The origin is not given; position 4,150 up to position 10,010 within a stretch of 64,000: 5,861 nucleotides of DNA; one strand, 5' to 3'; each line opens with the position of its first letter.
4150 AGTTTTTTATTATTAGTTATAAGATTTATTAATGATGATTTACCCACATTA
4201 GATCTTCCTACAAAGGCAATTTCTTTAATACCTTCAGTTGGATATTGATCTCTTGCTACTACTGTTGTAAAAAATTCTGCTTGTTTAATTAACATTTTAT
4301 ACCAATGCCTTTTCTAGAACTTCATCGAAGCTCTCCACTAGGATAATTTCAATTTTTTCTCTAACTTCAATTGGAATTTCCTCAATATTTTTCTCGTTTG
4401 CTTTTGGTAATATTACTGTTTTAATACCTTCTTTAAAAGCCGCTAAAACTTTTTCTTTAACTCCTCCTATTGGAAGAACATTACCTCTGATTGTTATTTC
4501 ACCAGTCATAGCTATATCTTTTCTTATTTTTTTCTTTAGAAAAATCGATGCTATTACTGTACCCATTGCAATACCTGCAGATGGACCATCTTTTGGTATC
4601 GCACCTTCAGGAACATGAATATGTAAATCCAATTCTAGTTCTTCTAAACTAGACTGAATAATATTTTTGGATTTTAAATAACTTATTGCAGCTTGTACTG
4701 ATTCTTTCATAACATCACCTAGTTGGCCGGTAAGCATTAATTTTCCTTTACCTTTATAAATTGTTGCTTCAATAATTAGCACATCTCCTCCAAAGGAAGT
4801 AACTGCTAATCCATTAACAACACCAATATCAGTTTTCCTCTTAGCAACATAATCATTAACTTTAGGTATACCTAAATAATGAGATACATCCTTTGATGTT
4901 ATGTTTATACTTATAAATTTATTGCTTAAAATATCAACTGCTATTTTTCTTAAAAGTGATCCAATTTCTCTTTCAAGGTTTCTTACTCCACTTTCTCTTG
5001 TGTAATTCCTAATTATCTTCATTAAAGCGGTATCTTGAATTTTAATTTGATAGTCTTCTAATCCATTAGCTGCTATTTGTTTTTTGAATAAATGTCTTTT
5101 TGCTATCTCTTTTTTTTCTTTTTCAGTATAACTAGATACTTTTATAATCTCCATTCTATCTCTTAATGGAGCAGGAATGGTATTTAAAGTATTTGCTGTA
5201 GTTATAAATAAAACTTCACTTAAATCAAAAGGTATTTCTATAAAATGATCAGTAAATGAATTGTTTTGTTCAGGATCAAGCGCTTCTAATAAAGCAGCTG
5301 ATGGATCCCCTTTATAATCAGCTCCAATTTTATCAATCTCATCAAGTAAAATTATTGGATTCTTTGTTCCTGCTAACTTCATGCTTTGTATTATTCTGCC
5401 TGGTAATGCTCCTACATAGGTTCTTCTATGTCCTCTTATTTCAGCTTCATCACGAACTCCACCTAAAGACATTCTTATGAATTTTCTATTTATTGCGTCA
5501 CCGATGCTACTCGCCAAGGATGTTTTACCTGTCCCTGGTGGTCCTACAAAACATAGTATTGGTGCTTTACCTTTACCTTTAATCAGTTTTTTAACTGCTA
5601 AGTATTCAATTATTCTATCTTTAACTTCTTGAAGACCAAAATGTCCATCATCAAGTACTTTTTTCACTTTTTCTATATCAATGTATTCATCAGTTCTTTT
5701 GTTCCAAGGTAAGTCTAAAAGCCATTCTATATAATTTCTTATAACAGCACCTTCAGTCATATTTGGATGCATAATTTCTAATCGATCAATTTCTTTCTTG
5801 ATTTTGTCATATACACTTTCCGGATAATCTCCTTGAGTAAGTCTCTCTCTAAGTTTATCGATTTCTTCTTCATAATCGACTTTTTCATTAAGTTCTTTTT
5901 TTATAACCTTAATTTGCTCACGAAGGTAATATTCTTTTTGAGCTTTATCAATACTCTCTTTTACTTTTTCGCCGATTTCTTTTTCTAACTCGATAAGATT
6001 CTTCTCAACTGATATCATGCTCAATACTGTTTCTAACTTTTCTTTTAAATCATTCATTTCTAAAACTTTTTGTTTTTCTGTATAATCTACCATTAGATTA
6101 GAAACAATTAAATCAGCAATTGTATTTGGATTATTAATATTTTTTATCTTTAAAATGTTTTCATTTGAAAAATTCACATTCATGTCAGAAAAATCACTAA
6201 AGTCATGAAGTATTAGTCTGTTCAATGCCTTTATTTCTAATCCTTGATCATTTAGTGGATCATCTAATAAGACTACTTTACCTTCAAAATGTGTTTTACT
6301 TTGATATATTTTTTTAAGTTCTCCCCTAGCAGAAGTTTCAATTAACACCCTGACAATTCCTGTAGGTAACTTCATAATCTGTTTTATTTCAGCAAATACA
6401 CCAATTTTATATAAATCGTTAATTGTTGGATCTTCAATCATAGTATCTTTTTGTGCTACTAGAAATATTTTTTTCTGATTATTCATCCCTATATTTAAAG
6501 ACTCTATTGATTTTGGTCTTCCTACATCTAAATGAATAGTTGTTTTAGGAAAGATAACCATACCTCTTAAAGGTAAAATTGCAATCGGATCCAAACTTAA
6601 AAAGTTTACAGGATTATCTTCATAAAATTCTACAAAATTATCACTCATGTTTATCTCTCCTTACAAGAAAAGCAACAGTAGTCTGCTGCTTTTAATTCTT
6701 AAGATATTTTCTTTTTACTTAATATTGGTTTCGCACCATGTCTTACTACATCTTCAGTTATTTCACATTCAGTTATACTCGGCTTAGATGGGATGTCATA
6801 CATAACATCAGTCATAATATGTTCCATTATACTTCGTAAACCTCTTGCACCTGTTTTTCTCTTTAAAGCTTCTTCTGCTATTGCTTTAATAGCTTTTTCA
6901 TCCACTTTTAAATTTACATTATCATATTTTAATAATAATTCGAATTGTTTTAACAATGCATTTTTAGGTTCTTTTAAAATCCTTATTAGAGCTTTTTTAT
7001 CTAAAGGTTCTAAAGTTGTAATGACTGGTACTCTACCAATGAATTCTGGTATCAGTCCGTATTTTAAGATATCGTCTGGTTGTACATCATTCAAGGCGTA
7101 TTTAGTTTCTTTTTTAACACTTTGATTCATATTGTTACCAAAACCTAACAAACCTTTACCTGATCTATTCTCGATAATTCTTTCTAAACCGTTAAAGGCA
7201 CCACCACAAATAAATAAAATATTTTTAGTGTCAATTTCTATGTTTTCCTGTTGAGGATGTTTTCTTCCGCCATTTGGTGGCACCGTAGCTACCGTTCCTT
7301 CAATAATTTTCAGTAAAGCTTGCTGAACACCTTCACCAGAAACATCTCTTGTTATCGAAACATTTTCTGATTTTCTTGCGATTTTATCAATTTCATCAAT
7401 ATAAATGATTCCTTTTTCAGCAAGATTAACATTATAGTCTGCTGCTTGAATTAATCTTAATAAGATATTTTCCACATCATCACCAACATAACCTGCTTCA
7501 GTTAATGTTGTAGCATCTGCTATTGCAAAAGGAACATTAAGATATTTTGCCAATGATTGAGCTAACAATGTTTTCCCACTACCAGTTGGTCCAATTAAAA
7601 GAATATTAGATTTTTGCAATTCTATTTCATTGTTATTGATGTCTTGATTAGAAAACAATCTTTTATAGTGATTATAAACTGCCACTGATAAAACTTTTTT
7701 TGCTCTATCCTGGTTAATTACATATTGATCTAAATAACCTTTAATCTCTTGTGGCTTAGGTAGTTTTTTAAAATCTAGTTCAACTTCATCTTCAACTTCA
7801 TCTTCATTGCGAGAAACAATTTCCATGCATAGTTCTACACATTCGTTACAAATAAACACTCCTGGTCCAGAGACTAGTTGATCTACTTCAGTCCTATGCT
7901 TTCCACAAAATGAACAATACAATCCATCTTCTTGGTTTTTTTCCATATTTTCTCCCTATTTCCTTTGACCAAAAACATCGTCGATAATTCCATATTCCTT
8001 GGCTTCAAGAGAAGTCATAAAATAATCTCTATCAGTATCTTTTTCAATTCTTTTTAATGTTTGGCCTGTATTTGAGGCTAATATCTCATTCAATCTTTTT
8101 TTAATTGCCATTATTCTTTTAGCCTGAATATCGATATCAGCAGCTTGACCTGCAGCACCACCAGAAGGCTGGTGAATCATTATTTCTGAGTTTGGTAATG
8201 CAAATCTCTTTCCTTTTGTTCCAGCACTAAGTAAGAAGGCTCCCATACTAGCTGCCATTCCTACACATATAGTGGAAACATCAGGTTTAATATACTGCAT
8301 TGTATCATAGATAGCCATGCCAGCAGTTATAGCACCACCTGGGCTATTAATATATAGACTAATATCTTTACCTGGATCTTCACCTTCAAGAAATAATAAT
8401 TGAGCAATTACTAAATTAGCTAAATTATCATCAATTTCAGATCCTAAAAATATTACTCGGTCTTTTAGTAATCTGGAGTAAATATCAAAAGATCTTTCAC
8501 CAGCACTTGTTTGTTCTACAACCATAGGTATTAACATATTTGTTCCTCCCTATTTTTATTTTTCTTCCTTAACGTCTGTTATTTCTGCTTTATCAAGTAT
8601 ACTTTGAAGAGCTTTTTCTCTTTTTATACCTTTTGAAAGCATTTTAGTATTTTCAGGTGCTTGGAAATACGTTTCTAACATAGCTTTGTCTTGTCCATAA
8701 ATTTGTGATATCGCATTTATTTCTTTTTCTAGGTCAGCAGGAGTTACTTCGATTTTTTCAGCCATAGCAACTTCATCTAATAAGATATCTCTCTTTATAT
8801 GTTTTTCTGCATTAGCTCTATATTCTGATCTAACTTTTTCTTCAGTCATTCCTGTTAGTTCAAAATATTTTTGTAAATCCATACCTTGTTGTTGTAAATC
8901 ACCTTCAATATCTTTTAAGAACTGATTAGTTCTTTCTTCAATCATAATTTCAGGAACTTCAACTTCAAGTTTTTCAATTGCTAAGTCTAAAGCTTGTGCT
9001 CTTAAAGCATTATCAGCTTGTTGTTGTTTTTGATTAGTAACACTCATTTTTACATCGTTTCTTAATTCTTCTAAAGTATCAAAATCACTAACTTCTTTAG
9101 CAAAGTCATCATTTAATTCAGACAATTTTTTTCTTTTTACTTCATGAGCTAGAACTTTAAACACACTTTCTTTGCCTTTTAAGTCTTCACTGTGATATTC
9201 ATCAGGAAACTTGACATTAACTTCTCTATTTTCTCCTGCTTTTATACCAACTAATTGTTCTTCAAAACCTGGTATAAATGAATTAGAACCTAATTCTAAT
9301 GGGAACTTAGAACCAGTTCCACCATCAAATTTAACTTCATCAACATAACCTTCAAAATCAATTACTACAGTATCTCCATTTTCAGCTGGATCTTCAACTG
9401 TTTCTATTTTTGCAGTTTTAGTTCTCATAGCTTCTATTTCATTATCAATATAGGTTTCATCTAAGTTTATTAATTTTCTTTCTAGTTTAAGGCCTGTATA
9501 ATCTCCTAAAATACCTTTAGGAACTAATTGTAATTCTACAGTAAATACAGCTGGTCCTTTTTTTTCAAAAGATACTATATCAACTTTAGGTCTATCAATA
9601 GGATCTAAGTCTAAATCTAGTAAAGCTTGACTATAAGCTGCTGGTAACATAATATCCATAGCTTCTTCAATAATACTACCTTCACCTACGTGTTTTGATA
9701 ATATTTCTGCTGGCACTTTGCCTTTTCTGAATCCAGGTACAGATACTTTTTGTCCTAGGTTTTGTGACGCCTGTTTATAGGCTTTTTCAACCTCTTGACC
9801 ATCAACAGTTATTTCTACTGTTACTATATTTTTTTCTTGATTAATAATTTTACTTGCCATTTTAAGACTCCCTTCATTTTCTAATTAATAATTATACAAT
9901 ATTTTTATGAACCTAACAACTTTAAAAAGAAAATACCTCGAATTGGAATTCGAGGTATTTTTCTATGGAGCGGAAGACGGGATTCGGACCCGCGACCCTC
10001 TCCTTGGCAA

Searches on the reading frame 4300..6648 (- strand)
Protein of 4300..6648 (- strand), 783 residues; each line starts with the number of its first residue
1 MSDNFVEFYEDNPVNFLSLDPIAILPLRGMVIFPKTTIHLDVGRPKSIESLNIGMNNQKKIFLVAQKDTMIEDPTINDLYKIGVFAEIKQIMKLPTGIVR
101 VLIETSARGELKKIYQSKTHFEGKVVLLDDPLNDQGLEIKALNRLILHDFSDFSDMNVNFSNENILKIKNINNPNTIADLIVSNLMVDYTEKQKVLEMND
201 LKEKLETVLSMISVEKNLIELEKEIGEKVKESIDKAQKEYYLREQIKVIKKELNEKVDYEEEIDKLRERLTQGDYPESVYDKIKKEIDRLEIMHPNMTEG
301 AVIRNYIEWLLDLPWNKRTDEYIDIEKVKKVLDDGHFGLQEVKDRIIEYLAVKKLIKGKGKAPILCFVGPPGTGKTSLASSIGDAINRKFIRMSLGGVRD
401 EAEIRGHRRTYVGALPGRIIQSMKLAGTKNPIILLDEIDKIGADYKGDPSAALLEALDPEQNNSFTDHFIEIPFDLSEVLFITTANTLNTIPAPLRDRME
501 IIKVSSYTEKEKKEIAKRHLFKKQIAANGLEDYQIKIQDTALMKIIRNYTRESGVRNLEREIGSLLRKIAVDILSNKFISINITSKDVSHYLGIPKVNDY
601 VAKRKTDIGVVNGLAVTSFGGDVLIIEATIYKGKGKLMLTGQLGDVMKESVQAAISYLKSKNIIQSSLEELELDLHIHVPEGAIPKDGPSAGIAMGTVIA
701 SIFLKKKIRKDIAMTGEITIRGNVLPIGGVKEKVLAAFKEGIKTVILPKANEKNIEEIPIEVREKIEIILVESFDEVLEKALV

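Call 52: search_protein_families(library=pfam, proteins=[window:4300-6648:-], max_evalue=1e-8)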
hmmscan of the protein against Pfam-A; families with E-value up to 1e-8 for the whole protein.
window:4300-6648:- (783 aa): 4 families
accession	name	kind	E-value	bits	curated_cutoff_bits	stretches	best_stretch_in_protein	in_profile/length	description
PF05362.19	Lon_C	-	1.4e-78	263.6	21.1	1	583-783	2-204/205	Lon protease (S16) C-terminal proteolytic domain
PF02190.22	LON_substr_bdg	-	2.2e-46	158.8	28.7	1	23-212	3-198/200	ATP-dependent protease La (LON) substrate-binding domain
PF00004.35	AAA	-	7.1e-25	88.4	21.2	1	365-502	1-126/131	ATPase family associated with various cellular activities (AAA)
PF22667.2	Lon_lid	-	1.7e-22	79.2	27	1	527-577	2-52/57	Lon protease AAA+ ATPase lid domain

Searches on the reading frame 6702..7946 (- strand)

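Call 52: search_protein_families(library=pfam, proteins=[window:6702-7946:-], max_evalue=1e-8)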
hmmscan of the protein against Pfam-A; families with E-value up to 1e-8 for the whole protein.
window:6702-7946:- (415 aa): 4 families
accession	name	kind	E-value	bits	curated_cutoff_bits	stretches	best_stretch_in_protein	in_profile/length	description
PF07724.20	AAA_2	-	9.9e-37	127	27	1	111-309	2-166/166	AAA domain (Cdc48 subfamily)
PF06689.19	zf-C4_ClpX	-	2.4e-17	63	27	1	10-45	2-38/39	ClpX C4-type zinc finger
PF00004.35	AAA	-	1.8e-16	61.3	21.2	1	115-220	1-97/131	ATPase family associated with various cellular activities (AAA)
PF10431.15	ClpB_D2-small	-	1.6e-11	44.5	21.9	1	315-392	1-74/81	C-terminal, D2-small domain, of ClpB protein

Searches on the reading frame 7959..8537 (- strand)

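Call 52: search_protein_families(library=pfam, proteins=[window:7959-8537:-], max_evalue=1e-8)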
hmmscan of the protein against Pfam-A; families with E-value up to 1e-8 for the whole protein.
window:7959-8537:- (193 aa): 1 family
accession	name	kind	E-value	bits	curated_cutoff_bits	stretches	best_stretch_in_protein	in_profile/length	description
PF00574.28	CLP_protease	-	5.2e-87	290.9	20.2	1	12-191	2-181/182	Clp protease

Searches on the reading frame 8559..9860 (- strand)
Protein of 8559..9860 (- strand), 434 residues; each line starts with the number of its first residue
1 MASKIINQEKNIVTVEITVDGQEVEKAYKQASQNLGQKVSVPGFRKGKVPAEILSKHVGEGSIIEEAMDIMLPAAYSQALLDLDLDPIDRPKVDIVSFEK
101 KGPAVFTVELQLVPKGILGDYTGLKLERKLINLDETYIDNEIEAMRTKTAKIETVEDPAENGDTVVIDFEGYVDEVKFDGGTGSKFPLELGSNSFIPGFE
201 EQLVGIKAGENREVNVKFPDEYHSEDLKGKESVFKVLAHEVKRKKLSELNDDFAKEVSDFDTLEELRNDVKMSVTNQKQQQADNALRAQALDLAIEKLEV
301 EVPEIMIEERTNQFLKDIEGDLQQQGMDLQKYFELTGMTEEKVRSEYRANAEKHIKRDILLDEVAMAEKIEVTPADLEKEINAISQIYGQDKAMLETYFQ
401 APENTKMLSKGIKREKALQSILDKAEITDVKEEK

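Call 52: search_protein_families(library=pfam, proteins=[window:8559-9860:-], max_evalue=1e-8)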
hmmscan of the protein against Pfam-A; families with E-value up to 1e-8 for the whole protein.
window:8559-9860:- (434 aa): 3 families
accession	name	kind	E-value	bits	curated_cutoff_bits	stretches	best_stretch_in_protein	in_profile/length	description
PF05698.19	Trigger_C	-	2.4e-37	128.9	22.7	1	262-422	1-161/162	Bacterial trigger factor protein (TF) C-terminus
PF05697.18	Trigger_N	-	4.5e-36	124.7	22.2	1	1-145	1-144/144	Bacterial trigger factor protein (TF)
PF00254.34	FKBP_C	-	1.8e-18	67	21.1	1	159-233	5-88/94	FKBP-type peptidyl-prolyl cis-trans isomerase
